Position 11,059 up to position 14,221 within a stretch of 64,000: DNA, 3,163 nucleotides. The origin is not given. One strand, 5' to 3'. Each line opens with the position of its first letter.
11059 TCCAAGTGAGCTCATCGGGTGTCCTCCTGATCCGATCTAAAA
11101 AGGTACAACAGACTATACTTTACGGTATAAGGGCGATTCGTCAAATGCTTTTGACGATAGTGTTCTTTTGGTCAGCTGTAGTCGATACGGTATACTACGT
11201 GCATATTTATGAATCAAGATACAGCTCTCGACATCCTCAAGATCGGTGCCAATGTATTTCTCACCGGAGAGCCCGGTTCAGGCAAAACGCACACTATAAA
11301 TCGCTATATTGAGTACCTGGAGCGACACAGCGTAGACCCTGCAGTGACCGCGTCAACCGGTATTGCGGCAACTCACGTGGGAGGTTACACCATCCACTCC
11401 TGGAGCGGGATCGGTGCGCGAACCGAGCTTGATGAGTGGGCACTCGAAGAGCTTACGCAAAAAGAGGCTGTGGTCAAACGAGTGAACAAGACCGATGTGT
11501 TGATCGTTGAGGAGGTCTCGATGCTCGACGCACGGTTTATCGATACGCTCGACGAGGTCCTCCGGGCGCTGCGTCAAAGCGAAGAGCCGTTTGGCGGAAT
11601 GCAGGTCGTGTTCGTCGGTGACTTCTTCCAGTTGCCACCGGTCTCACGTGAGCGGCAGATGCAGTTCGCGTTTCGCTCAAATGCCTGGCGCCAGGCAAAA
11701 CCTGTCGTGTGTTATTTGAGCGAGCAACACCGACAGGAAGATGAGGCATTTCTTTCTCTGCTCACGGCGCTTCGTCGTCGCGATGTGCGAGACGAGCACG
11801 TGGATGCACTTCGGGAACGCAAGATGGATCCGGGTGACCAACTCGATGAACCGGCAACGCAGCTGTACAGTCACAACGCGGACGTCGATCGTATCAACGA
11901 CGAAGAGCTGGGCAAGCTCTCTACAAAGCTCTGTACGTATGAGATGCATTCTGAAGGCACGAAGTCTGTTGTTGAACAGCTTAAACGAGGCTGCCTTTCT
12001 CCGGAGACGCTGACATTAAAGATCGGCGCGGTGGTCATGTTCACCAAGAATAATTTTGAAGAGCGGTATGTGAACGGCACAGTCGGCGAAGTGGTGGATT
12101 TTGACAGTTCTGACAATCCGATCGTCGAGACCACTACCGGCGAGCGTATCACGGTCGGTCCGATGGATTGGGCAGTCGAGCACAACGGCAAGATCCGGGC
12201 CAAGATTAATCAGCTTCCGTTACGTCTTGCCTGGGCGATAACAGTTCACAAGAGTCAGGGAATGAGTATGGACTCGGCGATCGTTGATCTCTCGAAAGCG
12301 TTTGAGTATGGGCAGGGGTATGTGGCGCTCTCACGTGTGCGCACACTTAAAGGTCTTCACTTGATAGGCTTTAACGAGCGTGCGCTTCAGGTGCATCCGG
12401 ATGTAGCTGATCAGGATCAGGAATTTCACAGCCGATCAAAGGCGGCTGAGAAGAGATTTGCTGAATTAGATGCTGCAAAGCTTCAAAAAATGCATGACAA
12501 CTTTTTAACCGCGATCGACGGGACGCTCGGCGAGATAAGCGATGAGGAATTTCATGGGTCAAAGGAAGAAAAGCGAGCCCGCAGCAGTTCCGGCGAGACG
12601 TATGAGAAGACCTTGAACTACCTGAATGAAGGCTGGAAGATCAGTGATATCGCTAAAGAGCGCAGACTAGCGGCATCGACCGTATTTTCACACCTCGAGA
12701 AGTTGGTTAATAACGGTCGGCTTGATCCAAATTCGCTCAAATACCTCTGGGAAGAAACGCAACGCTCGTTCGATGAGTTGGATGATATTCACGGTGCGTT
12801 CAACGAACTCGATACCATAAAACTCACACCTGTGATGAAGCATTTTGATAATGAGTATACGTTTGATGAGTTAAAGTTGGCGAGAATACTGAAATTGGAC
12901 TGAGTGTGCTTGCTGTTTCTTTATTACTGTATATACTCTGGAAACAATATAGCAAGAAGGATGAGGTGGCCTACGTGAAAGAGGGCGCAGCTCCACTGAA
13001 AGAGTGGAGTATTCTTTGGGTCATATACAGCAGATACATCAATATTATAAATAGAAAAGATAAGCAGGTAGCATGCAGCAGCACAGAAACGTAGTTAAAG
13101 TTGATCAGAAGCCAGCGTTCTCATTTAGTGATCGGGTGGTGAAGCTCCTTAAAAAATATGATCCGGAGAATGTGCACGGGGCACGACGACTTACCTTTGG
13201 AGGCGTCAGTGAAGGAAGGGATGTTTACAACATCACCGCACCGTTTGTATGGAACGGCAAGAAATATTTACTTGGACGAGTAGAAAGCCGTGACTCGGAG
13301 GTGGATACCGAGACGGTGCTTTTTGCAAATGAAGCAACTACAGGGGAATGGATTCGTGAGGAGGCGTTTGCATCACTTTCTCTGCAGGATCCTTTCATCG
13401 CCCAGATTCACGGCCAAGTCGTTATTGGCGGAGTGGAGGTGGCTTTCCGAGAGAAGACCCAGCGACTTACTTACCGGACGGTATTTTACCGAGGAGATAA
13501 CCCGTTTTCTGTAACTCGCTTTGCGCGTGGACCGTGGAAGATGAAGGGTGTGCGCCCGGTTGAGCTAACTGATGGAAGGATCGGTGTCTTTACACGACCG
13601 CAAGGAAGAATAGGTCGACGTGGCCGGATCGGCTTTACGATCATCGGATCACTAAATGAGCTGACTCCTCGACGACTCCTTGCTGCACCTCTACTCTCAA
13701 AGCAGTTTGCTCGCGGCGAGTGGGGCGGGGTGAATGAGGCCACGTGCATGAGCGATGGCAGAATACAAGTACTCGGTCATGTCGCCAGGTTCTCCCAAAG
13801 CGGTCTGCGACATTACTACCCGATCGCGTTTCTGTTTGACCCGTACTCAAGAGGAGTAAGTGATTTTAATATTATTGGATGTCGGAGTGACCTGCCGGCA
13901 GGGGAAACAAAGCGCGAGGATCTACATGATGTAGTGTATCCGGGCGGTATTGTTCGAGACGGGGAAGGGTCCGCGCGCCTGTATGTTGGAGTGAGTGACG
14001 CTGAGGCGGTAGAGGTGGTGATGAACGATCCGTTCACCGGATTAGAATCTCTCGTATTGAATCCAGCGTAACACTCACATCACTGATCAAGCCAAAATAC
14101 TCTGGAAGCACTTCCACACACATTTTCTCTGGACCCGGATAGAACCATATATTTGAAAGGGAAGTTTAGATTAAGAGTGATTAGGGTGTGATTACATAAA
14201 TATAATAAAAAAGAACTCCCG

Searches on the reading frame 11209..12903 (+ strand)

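Call 80: search_protein_families(library=pfam, proteins=[window:11209-12903:+], max_evalue=0.001)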
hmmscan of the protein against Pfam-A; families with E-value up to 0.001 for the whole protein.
window:11209-12903:+ (564 aa): 9 families
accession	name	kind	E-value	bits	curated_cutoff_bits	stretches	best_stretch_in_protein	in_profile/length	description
PF05970.20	PIF1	-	7.1e-35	121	25.9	1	11-179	20-192/223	PIF1-like helicase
PF14493.12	HTH_40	-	1.6e-16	60.8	27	1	464-559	1-89/89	Helix-turn-helix domain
PF13604.12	AAA_30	-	2.6e-15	57.1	27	1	15-204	20-183/191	AAA domain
PF13245.12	AAA_19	-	1.7e-13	51.4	25.1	1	14-146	12-133/134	AAA domain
PF13401.12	AAA_22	-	2.8e-07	31.4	27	1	16-137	8-122/130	AAA domain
PF13191.12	AAA_16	-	3.4e-06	28.1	32.6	1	14-128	25-134/167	AAA ATPase domain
PF07728.20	AAA_5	-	0.00017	22.1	22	0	15-119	1-91/139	AAA domain (dynein-related subfamily)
PF21530.3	Pif1_2B_dom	-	0.00026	21.1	23.9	0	256-298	4-47/47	DNA helicase Pif1, 2B domain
PF03266.21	NTPase_1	-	0.00027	21.2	23.9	0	15-41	1-27/168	NTPase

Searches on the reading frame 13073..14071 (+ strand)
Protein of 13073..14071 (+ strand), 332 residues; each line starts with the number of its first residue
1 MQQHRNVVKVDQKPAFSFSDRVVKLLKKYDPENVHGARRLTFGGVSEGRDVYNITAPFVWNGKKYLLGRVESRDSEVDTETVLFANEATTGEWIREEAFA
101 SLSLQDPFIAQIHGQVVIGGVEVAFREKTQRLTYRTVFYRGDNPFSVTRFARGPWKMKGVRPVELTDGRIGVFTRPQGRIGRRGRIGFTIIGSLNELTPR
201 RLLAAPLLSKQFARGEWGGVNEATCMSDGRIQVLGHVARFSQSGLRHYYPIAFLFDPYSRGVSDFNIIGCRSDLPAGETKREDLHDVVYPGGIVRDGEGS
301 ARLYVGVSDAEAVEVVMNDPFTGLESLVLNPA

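Call 80: search_protein_families(library=pfam, proteins=[window:13073-14071:+], max_evalue=0.001)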
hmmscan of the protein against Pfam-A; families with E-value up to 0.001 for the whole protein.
window:13073-14071:+ (332 aa): 1 family
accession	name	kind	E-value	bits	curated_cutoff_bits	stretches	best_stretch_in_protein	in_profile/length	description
PF08950.16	DUF1861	-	8e-102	340.8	28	1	32-323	7-296/296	Protein of unknown function (DUF1861)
